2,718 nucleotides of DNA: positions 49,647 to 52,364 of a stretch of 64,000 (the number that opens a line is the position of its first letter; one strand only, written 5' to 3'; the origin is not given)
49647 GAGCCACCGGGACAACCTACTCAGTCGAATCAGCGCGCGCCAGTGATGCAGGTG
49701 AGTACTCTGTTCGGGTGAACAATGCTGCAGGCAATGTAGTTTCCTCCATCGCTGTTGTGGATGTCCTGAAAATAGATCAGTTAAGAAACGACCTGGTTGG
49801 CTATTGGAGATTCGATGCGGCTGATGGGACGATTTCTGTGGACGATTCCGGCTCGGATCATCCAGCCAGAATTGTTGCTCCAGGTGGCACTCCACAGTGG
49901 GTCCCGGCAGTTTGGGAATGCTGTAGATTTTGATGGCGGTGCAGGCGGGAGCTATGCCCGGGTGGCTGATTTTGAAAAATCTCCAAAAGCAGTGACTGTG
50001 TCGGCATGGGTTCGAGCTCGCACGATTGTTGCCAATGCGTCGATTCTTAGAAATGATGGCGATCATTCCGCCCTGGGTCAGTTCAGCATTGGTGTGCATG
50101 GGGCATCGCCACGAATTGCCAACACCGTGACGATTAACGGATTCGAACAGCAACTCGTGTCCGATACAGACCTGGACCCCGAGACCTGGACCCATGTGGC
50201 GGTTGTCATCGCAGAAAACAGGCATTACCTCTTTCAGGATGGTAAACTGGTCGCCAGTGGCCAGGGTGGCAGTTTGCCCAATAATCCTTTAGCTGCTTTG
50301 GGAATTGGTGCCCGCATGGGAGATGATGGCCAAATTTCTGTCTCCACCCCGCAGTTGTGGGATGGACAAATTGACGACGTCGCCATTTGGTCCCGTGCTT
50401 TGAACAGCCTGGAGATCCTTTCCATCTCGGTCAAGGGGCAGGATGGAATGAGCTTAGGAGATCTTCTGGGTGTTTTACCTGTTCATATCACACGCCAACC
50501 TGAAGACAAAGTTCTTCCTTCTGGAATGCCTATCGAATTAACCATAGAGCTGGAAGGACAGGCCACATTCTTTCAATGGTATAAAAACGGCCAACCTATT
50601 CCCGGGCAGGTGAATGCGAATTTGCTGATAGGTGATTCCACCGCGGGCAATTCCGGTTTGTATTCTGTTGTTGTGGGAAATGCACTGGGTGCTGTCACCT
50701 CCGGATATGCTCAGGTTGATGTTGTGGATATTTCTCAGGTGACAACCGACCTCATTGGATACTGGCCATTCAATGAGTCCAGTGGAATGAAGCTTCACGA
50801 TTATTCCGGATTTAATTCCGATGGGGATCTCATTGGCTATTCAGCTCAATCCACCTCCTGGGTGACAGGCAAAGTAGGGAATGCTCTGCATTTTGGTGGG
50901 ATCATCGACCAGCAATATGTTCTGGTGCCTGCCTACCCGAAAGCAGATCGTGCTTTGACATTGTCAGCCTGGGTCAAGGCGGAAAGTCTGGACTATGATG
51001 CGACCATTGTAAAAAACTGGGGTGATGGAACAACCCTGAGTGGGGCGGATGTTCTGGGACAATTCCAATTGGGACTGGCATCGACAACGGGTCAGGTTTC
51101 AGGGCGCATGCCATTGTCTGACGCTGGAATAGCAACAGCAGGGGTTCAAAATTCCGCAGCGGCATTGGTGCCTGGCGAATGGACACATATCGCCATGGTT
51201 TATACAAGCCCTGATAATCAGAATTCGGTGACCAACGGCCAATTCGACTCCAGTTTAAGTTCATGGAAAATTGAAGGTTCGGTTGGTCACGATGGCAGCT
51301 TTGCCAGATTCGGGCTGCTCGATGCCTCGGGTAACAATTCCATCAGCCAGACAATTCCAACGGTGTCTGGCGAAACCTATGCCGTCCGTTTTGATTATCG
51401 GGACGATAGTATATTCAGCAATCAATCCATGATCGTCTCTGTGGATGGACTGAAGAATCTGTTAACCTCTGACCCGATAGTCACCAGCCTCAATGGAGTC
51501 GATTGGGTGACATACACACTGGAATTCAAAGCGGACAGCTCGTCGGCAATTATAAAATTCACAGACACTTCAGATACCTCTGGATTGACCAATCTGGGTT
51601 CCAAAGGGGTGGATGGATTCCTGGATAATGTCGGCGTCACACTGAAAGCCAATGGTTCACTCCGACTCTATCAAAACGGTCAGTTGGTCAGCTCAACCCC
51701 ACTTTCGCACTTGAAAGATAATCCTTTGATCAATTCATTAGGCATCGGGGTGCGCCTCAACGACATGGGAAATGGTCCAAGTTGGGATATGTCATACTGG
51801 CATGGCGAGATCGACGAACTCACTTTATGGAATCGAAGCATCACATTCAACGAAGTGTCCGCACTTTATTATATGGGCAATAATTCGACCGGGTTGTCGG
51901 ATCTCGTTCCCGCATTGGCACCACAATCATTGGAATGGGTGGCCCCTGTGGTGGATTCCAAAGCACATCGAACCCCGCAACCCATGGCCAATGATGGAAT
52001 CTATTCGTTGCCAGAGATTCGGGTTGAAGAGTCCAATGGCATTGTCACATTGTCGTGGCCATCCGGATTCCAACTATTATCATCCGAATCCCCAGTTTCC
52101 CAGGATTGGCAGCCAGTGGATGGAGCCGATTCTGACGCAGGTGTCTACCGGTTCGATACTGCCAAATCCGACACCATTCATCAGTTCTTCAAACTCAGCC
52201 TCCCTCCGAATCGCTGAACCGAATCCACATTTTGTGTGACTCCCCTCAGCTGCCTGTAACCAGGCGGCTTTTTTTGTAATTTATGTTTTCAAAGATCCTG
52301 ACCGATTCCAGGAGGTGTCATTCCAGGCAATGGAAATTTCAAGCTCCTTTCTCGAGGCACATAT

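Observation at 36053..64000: Two tandem paralogous giant multi-lectin surface-protein genes (about 16.2 kb and 10.2 kb) plus an Ig-repeat gene fill 44% of the window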

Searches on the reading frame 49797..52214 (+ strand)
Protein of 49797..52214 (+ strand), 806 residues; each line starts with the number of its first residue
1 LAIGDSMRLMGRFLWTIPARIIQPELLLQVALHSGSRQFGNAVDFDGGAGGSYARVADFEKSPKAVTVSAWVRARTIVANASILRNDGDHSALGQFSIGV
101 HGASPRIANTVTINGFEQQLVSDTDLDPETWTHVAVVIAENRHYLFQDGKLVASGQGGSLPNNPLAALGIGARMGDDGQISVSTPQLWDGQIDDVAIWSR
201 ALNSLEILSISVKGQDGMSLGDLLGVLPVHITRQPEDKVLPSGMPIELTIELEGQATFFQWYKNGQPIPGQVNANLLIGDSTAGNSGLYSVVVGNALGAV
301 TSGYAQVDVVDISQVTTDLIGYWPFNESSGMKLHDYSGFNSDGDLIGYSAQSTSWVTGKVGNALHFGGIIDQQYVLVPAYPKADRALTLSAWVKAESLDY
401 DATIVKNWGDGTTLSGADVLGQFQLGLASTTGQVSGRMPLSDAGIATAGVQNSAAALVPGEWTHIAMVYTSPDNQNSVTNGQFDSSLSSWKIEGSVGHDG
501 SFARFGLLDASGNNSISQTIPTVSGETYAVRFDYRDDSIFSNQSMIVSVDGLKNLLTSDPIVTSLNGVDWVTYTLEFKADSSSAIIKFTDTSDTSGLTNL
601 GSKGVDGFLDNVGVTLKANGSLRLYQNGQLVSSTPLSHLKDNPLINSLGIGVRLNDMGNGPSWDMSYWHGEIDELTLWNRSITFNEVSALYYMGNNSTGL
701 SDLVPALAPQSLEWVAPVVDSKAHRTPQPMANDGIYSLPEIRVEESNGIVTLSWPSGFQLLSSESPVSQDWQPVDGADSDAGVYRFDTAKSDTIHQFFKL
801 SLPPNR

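Call 6: search_protein_families(library=pfam, proteins=[window:49797-52214:+], max_evalue=0.01)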
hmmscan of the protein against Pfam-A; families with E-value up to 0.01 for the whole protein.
window:49797-52214:+ (806 aa): 6 families
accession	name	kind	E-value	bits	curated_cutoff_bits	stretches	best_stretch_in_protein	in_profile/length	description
PF13385.13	Laminin_G_3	-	7.8e-40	136.9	27.6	3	50-207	3-150/151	Concanavalin A-like lectin/glucanases superfamily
PF04862.18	DUF642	-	3.1e-05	24.3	27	1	511-592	63-140/157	Protein of unknown function (DUF642)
PF13927.12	Ig_3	-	0.00036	21.4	30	1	231-295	4-78/78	Immunoglobulin domain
PF07679.22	I-set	-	0.0004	20.8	23.7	1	230-302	2-84/90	Immunoglobulin I-set domain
PF02973.23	Sialidase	-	0.0022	18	26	0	618-688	115-182/189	Sialidase, N-terminal domain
PF13895.12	Ig_2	-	0.0081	16.8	27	0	256-308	28-78/79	Immunoglobulin domain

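Call 27: search_protein_families(library=ncbifam, proteins=[window:49797-52214:+], max_evalue=0.01)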
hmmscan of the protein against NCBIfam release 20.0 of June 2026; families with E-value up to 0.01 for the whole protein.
window:49797-52214:+ (806 aa): 1 family
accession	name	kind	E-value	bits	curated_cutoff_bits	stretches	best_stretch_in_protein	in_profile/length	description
TIGR04362.1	choice_anch_C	subfamily_domain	5.3e-10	39.8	120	1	509-614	58-157/157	choice-of-anchor C family protein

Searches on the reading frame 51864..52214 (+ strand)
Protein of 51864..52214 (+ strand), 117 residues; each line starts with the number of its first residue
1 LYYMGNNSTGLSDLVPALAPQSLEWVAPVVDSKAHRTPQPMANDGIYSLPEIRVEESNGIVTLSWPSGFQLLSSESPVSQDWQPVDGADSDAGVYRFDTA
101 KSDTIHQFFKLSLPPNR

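Call 36: search_protein_families(library=pfam, proteins=[window:51864-52214:+], max_evalue=0.05)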
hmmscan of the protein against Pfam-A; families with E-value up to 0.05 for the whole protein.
window:51864-52214:+ (117 aa): 0 families

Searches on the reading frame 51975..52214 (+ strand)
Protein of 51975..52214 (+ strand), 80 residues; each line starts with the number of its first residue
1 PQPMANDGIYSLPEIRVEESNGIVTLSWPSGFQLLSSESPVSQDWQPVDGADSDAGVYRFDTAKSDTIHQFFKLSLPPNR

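Call 54: find_homologous_proteins(query=A2, max_evalue=0.001)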
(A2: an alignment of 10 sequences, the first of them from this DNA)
Query A2 (10 sequences) (80 aa, profile of the alignment): 2 proteins with E <= 0.001 among 151 candidates.
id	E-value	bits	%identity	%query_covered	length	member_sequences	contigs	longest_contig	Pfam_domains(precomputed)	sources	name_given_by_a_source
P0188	3.8e-8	51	15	25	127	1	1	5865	-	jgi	jgi:hypothetical protein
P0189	3.0e-6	45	27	91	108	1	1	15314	-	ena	-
